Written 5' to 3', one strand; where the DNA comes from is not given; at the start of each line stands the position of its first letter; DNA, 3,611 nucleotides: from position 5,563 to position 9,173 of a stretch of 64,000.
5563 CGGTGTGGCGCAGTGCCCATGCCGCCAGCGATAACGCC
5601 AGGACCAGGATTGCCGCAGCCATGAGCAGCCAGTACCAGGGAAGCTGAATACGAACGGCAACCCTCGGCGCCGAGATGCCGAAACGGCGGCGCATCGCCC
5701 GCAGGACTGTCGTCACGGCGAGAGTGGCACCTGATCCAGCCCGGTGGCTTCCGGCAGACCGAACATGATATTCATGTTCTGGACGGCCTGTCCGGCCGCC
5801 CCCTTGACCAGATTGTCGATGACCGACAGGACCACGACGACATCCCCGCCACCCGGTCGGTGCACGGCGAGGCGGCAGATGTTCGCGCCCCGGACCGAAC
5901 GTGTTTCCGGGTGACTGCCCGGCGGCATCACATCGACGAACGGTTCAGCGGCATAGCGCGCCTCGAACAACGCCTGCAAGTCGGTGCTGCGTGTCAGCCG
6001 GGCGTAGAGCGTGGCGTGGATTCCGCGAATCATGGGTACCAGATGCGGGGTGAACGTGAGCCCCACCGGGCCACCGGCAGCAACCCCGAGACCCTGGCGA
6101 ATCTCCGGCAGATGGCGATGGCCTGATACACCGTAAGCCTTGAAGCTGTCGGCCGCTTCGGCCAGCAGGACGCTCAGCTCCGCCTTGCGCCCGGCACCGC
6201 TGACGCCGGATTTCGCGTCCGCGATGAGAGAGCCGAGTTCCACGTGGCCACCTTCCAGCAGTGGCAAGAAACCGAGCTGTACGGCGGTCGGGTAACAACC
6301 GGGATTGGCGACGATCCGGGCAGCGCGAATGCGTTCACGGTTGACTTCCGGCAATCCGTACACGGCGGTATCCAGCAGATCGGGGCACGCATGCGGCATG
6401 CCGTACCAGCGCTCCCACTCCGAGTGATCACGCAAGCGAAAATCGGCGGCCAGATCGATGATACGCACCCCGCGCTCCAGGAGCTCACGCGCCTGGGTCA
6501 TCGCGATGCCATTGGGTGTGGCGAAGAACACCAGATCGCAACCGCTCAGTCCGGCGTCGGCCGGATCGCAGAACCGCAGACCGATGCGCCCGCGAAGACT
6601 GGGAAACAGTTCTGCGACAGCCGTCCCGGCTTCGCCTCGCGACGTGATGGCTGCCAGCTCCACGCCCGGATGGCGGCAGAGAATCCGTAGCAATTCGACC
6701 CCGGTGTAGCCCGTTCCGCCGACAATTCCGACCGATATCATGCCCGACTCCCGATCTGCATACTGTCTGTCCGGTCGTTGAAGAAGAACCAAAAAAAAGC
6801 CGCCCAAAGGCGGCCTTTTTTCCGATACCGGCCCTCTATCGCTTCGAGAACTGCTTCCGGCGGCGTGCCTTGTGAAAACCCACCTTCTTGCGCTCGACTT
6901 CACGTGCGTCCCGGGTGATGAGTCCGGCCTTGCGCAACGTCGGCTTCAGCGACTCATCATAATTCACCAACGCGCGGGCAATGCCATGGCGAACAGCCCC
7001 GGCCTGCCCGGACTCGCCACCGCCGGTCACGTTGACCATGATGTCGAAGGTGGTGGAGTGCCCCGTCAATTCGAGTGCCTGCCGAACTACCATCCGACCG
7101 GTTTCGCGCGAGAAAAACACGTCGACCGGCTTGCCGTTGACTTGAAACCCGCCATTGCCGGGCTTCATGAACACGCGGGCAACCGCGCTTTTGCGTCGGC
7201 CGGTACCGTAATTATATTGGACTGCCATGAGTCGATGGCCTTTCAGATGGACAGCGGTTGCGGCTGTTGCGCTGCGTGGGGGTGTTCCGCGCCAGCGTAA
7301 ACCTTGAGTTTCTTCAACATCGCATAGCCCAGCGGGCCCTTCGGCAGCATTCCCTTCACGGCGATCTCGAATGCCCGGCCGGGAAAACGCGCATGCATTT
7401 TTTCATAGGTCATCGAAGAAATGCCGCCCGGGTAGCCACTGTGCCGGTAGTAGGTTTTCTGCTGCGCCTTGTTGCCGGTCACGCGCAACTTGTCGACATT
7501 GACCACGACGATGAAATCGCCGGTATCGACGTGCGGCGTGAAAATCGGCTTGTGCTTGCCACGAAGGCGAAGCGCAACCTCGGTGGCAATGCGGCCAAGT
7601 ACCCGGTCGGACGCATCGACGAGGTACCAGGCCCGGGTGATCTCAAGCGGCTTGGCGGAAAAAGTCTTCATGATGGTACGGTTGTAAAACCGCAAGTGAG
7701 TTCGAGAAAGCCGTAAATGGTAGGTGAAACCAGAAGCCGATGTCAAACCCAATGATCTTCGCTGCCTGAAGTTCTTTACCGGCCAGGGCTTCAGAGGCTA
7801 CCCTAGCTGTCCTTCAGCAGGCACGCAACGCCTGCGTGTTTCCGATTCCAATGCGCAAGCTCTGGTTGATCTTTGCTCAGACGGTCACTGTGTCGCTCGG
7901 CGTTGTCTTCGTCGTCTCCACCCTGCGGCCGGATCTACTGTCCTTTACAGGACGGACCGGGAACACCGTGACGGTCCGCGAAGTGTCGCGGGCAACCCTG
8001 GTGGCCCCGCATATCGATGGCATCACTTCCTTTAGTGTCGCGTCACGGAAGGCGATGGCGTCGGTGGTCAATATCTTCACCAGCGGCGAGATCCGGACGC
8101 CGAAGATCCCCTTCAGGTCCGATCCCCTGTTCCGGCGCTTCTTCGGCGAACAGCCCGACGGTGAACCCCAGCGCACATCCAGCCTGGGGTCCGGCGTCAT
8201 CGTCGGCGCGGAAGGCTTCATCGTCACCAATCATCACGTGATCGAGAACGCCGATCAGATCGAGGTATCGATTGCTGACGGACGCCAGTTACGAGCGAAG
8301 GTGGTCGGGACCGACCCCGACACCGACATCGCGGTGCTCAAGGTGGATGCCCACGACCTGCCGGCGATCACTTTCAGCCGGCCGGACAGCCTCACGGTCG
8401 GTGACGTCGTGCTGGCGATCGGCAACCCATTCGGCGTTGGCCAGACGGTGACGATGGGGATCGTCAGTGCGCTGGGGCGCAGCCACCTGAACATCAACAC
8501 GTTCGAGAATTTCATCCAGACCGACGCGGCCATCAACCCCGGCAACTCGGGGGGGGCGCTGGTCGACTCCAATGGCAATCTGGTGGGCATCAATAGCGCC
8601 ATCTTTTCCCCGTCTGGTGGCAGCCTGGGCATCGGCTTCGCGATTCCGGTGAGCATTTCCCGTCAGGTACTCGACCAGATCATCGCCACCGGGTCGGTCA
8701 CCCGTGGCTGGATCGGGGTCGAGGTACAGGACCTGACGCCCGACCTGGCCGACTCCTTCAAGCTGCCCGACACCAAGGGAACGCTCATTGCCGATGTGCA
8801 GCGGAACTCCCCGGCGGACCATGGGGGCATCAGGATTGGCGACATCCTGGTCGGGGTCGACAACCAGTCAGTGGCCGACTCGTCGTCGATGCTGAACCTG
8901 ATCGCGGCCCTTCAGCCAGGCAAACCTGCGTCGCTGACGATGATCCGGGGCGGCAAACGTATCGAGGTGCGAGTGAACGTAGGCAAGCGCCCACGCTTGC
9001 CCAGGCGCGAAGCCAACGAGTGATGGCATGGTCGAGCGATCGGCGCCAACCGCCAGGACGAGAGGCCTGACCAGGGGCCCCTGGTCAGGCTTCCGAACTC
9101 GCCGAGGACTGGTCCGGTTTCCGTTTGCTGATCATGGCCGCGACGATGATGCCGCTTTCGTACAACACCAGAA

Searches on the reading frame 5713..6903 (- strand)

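Call 34: search_protein_families(library=pfam, proteins=[window:5713-6903:-], max_evalue=0.00001)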
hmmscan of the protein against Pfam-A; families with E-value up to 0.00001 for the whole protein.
window:5713-6903:- (396 aa): 3 families
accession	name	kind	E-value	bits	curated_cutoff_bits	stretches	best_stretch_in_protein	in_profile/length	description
PF22698.1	Semialdhyde_dhC_1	-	3.4e-54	183.6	27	1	203-364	1-165/165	Semialdehyde dehydrogenase, dimerisation domain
PF01118.30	Semialdhyde_dh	-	1.5e-33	116.2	26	1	58-194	2-120/121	Semialdehyde dehydrogenase, NAD binding domain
PF02774.23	Semialdhyde_dhC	-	1.9e-20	74.3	26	1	214-367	3-184/184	Semialdehyde dehydrogenase, dimerisation domain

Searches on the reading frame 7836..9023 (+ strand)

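Call 34: search_protein_families(library=pfam, proteins=[window:7836-9023:+], max_evalue=0.00001)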
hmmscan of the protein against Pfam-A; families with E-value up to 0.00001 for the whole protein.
window:7836-9023:+ (395 aa): 5 families
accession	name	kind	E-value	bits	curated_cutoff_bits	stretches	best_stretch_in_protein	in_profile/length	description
PF13365.12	Trypsin_2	-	1.7e-36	126.6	27.6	1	118-252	1-144/144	Trypsin-like peptidase domain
PF00089.32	Trypsin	-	2.3e-21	77.1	20.6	1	116-274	25-215/220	Trypsin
PF13180.12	PDZ_2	-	1.2e-15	57.9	27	1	292-382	2-80/80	PDZ domain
PF17820.7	PDZ_6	-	3.9e-11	43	27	1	318-368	2-51/54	PDZ domain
PF00595.29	PDZ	-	3.1e-09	37.5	23.2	1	287-367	7-78/81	PDZ domain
